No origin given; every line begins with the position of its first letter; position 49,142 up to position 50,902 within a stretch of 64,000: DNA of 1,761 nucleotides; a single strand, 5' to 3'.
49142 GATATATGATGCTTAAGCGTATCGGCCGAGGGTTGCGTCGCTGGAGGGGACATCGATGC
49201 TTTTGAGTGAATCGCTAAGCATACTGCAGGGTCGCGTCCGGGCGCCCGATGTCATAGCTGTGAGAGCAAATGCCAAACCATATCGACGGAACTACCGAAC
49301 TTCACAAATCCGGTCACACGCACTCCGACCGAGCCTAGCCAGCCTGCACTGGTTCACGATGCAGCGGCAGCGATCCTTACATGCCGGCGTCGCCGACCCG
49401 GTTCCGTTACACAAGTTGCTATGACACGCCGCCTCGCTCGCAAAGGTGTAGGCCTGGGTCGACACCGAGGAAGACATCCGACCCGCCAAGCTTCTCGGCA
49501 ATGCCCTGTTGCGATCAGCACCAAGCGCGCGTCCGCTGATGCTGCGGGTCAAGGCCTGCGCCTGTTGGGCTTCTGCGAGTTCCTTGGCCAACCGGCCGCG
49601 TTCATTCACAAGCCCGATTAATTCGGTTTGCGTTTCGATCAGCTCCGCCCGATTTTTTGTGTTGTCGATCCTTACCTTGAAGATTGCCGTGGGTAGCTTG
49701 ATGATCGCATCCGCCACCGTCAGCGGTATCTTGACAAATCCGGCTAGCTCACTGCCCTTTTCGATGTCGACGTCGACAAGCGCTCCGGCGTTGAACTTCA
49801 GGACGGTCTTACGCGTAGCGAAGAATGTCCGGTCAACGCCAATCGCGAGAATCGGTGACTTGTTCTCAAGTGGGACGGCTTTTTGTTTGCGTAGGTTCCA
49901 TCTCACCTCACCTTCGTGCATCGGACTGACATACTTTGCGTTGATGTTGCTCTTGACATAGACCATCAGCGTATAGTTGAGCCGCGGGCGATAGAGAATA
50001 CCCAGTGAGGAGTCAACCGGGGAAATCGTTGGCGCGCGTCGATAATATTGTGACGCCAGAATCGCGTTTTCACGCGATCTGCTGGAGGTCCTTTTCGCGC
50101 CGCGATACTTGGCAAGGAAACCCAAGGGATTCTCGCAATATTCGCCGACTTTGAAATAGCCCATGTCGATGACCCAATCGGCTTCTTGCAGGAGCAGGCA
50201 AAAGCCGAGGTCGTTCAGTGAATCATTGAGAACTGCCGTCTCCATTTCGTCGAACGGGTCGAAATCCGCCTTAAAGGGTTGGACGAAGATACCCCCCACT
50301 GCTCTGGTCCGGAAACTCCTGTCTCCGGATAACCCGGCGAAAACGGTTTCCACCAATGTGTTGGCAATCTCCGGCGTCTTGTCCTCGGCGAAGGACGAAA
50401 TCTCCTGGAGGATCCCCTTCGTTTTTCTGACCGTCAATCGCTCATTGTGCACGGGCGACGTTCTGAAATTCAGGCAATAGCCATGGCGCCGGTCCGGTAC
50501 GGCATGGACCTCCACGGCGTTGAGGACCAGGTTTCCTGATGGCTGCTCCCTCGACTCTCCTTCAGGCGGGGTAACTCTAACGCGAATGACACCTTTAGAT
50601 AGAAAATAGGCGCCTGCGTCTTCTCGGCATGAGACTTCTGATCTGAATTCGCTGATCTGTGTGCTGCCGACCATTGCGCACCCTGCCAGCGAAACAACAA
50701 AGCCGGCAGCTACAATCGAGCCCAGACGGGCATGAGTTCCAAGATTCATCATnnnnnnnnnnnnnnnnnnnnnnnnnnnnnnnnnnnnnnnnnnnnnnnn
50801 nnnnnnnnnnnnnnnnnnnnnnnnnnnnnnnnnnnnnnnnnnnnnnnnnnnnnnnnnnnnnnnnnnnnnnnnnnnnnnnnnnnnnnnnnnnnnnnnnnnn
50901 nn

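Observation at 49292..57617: Six-gene operon: duplicated pairs of mutually homologous lipoproteins around a zymogen-type trypsin-like protease; no family I can name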

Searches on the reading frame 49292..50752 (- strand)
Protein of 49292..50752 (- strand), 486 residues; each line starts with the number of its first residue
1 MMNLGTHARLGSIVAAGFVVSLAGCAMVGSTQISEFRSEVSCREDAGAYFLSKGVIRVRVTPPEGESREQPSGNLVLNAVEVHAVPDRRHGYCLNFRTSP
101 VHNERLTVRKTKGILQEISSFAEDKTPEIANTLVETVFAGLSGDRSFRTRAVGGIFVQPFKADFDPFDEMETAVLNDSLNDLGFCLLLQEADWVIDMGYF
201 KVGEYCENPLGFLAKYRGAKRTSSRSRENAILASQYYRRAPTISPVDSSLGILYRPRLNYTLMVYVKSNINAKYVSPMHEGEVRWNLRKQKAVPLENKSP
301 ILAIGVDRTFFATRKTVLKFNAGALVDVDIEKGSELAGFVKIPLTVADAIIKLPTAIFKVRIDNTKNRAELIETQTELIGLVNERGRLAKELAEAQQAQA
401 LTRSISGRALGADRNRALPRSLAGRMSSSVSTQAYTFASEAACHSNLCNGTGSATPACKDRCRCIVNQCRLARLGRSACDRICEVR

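Call 3: search_protein_families(library=pfam, proteins=[window:49292-50752:-], max_evalue=0.1)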
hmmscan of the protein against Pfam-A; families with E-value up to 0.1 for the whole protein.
window:49292-50752:- (486 aa): 0 families

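Call 4: search_protein_families(library=ncbifam, proteins=[window:49292-50752:-], max_evalue=0.1)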
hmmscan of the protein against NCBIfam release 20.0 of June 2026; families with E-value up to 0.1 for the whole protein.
window:49292-50752:- (486 aa): 1 family
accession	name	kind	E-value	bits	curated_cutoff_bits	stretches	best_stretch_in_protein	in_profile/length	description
TIGR01801.1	CM_A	equivalog_domain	0.069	13.4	106.35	0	367-400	9-42/102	chorismate mutase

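Call 8: find_homologous_proteins(query=window:49292-50752:-)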
Query window:49292-50752:- (486 aa): 7 proteins with E <= 0.001 among 8000 candidates.
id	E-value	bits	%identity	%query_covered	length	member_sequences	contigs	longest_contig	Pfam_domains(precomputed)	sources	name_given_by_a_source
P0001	0.0e+0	1088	100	100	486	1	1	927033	-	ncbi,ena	-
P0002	4.5e-182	624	60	99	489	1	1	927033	-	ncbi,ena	-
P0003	5.3e-50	189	33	80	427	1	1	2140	-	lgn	-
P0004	1.5e-48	184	35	73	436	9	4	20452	-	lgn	-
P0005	2.4e-47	180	35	71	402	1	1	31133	-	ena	-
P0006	4.5e-40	156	33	74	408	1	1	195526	-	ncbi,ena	-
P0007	3.5e-36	143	31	75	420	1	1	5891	-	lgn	-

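Call 9: search_solved_structures(query=window:49292-50752:-, max_evalue=10)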
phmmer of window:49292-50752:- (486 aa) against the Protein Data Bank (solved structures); distinct sequences matched with E-value up to 10: 2.
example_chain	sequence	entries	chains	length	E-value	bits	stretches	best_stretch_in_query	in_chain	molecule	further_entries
5gmu_A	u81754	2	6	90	0.14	14.3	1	371-404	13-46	Protein AroA(G)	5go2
5j6f_A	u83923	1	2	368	0.6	12.2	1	363-403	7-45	3-deoxy-D-arabino-heptulosonate 7-phosphate synthase, chorismate mutase-isozyme 3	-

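Call 10: find_encoding_contigs(protein=P0001, flank=10000, max_places=3)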
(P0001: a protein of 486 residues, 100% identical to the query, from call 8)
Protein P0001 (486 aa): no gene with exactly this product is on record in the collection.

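Call 16: find_encoding_contigs(protein=P0006, flank=10000, max_places=3)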
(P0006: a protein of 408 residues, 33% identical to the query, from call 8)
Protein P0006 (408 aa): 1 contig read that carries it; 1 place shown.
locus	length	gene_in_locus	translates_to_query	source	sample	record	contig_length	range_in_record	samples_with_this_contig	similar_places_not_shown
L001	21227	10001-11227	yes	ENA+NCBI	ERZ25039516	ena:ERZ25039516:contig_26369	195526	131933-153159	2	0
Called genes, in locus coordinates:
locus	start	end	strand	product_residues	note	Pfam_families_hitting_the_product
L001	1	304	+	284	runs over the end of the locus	-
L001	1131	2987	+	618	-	PF02129:Peptidase_S15 (weak), PF00561:Abhydrolase_1, PF12146:Hydrolase_4, PF12697:Abhydrolase_6, PF02566:OsmC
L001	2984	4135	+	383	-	PF07992:Pyr_redox_2, PF03486:HI0933_like (faint), PF13738:Pyr_redox_3, PF00070:Pyr_redox, PF14759:Reductase_C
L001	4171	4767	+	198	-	PF01243:PNPOx_N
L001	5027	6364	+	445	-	PF01553:Acyltransferase, PF19277:GPAT_C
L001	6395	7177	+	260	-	PF01557:FAA_hydrolase (weak)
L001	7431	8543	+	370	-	-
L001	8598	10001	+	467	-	-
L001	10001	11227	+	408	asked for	-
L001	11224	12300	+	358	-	PF00089:Trypsin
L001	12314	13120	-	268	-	-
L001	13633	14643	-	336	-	PF22632:BphC_D1, PF00903:Glyoxalase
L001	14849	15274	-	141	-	PF13560:HTH_31, PF01381:HTH_3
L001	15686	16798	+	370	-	PF02541:Ppx-GppA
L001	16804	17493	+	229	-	PF01728:FtsJ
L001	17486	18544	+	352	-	PF01757:Acyl_transf_3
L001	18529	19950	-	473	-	PF07690:MFS_1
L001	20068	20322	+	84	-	-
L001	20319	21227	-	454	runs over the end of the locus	-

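Call 17: find_encoding_contigs(protein=P0005, flank=10000, max_places=3)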
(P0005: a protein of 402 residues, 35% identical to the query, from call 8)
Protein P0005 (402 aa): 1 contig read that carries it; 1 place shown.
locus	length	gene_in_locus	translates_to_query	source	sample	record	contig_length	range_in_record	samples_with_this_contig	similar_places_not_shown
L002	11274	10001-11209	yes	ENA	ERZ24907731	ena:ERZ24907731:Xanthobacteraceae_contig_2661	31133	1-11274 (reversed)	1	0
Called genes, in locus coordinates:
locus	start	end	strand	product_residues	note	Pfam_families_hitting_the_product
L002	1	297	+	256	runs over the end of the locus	PF07505:DUF5131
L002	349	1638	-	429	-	PF02900:LigB, PF07746:LigA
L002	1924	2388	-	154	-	PF04355:BamE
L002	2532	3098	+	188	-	PF03981:Ubiq_cyt_C_chap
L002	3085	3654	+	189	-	PF02620:YceD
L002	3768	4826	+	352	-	PF02504:FA_synthesis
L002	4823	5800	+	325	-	PF00108:Thiolase_N (weak), PF08545:ACP_syn_III, PF08541:ACP_syn_III_C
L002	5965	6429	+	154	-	PF18291:HU-HIG (weak), PF00216:Bac_DNA_binding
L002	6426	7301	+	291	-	PF13411:MerR_1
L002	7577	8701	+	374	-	-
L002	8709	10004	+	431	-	-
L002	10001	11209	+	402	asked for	-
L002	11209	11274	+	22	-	?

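Call 18: find_encoding_contigs(protein=P0004, flank=10000, max_places=4)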
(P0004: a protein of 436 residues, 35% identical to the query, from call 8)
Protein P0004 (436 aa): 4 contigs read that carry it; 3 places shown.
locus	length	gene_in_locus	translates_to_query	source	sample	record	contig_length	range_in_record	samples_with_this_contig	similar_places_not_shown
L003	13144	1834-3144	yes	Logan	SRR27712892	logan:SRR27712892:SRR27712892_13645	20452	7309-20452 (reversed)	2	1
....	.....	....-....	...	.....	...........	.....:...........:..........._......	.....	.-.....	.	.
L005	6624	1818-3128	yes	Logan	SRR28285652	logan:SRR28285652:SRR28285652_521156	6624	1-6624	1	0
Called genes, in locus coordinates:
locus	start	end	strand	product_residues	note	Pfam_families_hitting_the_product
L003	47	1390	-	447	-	PF05990:DUF900, PF12697:Abhydrolase_6 (weak)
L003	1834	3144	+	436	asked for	-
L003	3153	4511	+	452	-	-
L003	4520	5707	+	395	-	PF00089:Trypsin, PF13365:Trypsin_2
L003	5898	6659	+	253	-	PF13539:Peptidase_M15_4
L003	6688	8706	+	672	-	-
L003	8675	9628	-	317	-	-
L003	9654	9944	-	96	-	-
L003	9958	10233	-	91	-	-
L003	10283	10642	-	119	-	-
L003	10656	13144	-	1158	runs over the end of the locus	PF00656:Peptidase_C14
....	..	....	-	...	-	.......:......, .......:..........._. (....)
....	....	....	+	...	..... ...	-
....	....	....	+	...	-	-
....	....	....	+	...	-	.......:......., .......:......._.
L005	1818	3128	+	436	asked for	-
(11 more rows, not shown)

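Call 20: predict_structure(alignment_id=A1)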
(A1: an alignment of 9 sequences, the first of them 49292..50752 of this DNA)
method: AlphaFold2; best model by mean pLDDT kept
length: 486 residues; sequences in the alignment: 9
mean_pLDDT: 56.3   pTM: 0.39
mean pLDDT of the five models: 56.3, 54.3, 50.1, 46.4, 45.1
residues with pLDDT >= 90: 1; 70-90: 124; 50-70: 180; < 50: 181
segments of 3 or more residues with pLDDT < 50: 1-25, 34-41, 64-73, 132-159, 191-199, 217-247, 274-281, 345-368, 403-431
pLDDT, mean of each block of 10 residues (from residue 1): 34 37 48 45 58 68 47 51 67 63 70 76 66 45 28 32 60 70 68 44 72 57 38 33 47 59 71 45 65 61 54 72 70 60 47 37 38 63 74 65 40 28 32 71 79 76 86 76 68
secondary structure, 60 per line:
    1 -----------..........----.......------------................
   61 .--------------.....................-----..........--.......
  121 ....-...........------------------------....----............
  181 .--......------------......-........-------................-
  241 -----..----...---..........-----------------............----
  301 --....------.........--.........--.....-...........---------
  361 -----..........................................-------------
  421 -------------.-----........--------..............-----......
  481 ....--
elements in order: H12-21 E26-32 E48-61 E76-96 E102-111 E114-124 H126-136 E161-164 H169-181 E184-189 H202-207 H209-216 H224-239 E252-254 E258-267 E285-296 E303-306 E313-321 E324-332 H335-339 H341-351 H366-407 H440-447 H456-469 H476-484
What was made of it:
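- Tried and rejected: AlphaFold with 9 sequences gave an unusable model (pLDDT 56, call 20).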

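Call 24: find_homologous_proteins(query=A1, max_evalue=0.001)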
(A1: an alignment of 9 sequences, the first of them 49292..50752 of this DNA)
Query A1 (9 sequences) (486 aa, profile of the alignment): 7 proteins with E <= 0.001 among 8000 candidates.
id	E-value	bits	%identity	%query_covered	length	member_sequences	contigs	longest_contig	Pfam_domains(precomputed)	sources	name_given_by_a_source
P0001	1.7e-164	566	100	100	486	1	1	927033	-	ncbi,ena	-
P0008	3.0e-163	562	32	77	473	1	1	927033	-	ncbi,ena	-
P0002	3.2e-162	559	60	99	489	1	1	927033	-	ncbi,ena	-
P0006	1.8e-148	513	33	74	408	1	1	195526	-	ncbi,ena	-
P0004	4.9e-145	502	35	73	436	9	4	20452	-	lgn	-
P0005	2.5e-143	496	35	71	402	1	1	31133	-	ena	-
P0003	5.8e-132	459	33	80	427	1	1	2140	-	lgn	-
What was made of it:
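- Tried and rejected: Word-indexed homologue searches found only 7 proteins (calls 8, 24).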

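Call 25: search_protein_representatives(alignment_id=A1)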
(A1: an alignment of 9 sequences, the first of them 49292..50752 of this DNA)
Query: 9 sequences, 439 profile positions. Proteins with E-value up to 0.001 (for the whole library): 2803; up to 1e-10: 1855; up to 1e-30: 454. The best 150 are listed.
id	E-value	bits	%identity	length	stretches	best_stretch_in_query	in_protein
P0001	5.5e-165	566.0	-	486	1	7-437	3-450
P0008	9.6e-164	561.9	-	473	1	6-436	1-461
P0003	1.9e-132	458.8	-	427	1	12-404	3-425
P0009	1.9e-119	415.9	-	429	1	15-431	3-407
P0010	3.8e-119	415.0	-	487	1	26-385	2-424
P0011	1.2e-113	396.8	-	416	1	15-413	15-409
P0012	5.0e-113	394.8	-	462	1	19-421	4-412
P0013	3.6e-110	385.4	-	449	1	14-416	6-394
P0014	4.7e-110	385.0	-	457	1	13-384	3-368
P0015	6.6e-110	384.5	-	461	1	13-412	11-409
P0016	1.9e-109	382.9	-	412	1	30-410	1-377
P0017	3.3e-109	382.2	-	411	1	15-415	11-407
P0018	4.6e-109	381.7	-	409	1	12-381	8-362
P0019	1.5e-108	380.1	-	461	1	16-430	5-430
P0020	1.7e-107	376.5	-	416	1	8-414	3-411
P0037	9.2e-102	357.6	-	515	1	11-389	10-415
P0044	6.2e-100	351.6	-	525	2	79-386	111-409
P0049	2.6e-99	349.6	-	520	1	14-401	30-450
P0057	1.1e-96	341.0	-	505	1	16-378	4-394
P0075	2.0e-93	330.1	-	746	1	46-386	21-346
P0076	1.7e-92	327.1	-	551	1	11-424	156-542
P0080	5.5e-91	322.1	-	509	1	8-378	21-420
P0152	3.1e-77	276.8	-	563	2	160-408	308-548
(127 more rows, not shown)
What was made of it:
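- Family size and absence of annotation: 2803 representative clusters at E<=1e-3 and 454 at 1e-30 (call 25).
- Tried and rejected: That wrongly suggested a very rare family, and the exhaustive HMM search corrected it (call 25).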

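Call 27: list_cluster_members(proteins=[P0009, P0010, P0011, P0012, P0013, P0014, P0015, P0017, P0019, P0020])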
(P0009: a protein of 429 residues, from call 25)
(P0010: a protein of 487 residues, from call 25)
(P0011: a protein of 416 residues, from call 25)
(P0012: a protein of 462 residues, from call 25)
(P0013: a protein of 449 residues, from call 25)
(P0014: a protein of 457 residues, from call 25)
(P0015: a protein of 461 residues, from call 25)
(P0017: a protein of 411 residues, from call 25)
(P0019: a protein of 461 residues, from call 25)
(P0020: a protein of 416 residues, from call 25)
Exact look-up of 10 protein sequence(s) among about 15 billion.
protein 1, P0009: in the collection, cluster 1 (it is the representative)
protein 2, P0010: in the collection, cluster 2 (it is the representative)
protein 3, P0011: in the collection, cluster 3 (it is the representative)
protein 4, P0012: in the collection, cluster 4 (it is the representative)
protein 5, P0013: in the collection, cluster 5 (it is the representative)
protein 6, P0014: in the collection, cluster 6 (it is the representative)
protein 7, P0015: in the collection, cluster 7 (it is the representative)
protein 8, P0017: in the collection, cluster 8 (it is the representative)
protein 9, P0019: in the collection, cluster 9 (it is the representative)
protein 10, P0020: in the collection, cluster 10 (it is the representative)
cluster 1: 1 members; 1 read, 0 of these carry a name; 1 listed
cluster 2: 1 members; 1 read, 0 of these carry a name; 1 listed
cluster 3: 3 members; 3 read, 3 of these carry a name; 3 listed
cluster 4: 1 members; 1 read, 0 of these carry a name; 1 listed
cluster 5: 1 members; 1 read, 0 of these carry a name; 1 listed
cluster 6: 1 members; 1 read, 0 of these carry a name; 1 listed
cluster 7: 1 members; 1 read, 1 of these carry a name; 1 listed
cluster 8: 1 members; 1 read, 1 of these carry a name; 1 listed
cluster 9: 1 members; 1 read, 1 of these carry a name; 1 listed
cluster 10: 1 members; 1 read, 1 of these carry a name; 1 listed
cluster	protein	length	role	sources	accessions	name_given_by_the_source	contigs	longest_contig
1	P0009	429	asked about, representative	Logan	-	-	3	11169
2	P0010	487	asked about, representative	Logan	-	-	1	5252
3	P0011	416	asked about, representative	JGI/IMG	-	hypothetical protein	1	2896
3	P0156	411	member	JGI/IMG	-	hypothetical protein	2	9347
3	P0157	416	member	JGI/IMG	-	hypothetical protein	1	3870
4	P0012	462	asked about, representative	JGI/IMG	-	-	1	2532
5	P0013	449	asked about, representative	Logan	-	-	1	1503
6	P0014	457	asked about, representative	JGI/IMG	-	-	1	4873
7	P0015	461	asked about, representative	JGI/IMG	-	hypothetical protein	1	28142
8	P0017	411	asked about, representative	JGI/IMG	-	hypothetical protein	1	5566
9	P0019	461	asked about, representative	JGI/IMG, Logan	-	hypothetical protein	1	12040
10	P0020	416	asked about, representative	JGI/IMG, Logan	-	hypothetical protein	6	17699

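Call 32: search_solved_structures(query=A2, max_evalue=10)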
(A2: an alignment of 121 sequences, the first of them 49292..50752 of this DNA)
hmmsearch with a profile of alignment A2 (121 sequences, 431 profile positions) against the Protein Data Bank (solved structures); distinct sequences matched with E-value up to 10: 4.
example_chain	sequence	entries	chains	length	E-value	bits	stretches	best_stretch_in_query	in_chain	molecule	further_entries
4d49_A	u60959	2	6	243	0.12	14.5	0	114-146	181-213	ARMADILLO REPEAT PROTEIN ARM00027 | YIII(Dq.V1)4CPAF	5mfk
4d4e_A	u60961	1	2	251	1.9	10.6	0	114-146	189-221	ARMADILLO REPEAT PROTEIN ARM00016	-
7fd2_C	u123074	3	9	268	2.2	10.3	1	331-413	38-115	capsid protein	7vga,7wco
7v4t_C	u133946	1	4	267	2.8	10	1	331-413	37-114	Capsid protein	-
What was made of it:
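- On Any solved or viral predicted fold for A/B: Profile against PDB sequences gave a best E of 0.12 (call 32).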

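Call 34: search_protein_families(library=padloc, proteins=[window:49292-50752:-], max_evalue=0.01)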
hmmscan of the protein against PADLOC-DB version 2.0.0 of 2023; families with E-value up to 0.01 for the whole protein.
window:49292-50752:- (486 aa): 0 families

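Call 39: find_encoding_contigs(protein=P0015, flank=8000, max_places=2)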
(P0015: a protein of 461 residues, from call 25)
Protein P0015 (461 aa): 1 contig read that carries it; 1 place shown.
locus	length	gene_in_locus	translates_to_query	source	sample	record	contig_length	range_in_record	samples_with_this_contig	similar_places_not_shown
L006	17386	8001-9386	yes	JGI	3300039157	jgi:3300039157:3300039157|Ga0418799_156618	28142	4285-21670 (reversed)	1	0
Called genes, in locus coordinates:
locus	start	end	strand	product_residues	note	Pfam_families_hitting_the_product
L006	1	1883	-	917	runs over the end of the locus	PF01799:Fer2_2, PF01315:Ald_Xan_dh_C, PF02738:MoCoBD_1, PF20256:MoCoBD_2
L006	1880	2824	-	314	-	PF00941:FAD_binding_5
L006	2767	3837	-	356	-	-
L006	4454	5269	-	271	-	-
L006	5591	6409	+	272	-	-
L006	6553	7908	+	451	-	-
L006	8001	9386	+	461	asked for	-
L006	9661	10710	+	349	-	PF00089:Trypsin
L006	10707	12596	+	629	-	PF00656:Peptidase_C14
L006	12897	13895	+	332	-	PF01207:Dus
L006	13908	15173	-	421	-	PF00109:ketoacyl-synt, PF02801:Ketoacyl-synt_C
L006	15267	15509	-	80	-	PF00550:PP-binding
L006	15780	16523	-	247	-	PF00106:adh_short, PF05368:NmrA (weak), PF08659:KR, PF23441:SDR (weak), PF01370:Epimerase, PF13460:NAD_binding_10 (weak), PF13561:adh_short_C2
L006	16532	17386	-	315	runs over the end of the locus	PF00698:Acyl_transf_1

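Call 40: find_encoding_contigs(protein=P0020, flank=8000, max_places=2)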
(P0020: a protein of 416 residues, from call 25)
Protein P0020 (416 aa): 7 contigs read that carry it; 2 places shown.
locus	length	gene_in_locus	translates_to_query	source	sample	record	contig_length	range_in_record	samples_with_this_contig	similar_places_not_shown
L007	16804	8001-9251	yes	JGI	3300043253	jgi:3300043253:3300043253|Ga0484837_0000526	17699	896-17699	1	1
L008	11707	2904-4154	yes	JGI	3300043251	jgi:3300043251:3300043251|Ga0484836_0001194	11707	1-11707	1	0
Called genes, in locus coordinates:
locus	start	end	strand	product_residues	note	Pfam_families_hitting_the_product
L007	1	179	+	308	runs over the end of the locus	-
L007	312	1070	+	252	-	-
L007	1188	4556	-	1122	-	-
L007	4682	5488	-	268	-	PF20256:MoCoBD_2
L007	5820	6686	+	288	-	-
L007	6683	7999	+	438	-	-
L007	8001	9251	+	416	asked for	-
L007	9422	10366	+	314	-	PF00089:Trypsin, PF13365:Trypsin_2 (weak)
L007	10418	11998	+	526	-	PF00082:Peptidase_S8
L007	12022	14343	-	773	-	PF01315:Ald_Xan_dh_C, PF02738:MoCoBD_1, PF20256:MoCoBD_2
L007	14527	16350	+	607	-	PF19510:DUF6044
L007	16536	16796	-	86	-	PF03466:LysR_substrate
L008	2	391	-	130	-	?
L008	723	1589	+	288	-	-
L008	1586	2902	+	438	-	-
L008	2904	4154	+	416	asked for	-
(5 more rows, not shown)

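Call 41: predict_structure(alignment_id=A2)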
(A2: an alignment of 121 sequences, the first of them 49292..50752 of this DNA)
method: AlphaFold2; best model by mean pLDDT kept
length: 486 residues; sequences in the alignment: 121
mean_pLDDT: 78.1   pTM: 0.61
mean pLDDT of the five models: 78.1, 77.5, 77.3, 76.4, 76.2
residues with pLDDT >= 90: 204; 70-90: 139; 50-70: 77; < 50: 66
segments of 3 or more residues with pLDDT < 50: 1-3, 138-158, 237-240, 356-364, 407-429
pLDDT, mean of each block of 10 residues (from residue 1): 60 86 85 77 88 96 78 83 95 91 92 96 82 50 38 48 93 94 93 76 93 78 60 54 66 95 89 54 86 94 89 92 95 82 71 50 55 86 92 88 59 38 40 83 86 82 95 90 80
secondary structure, 60 per line:
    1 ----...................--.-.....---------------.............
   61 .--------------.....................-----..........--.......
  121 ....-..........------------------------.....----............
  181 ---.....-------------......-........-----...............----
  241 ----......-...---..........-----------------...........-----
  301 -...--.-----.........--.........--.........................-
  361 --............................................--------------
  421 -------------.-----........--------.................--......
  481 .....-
elements in order: H5-23 E28-32 E48-61 E76-96 E102-111 E114-124 H126-135 E160-164 H169-180 E184-188 H202-207 H209-216 H222-236 E248-250 E252-254 E258-267 E285-295 E302-304 E313-321 E324-332 H335-359 H363-406 H440-447 H456-472 H476-485
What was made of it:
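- On Any solved or viral predicted fold for A/B: Model pLDDT 78 (call 41).
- Tried and rejected: The 121-sequence alignment was needed (call 41).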
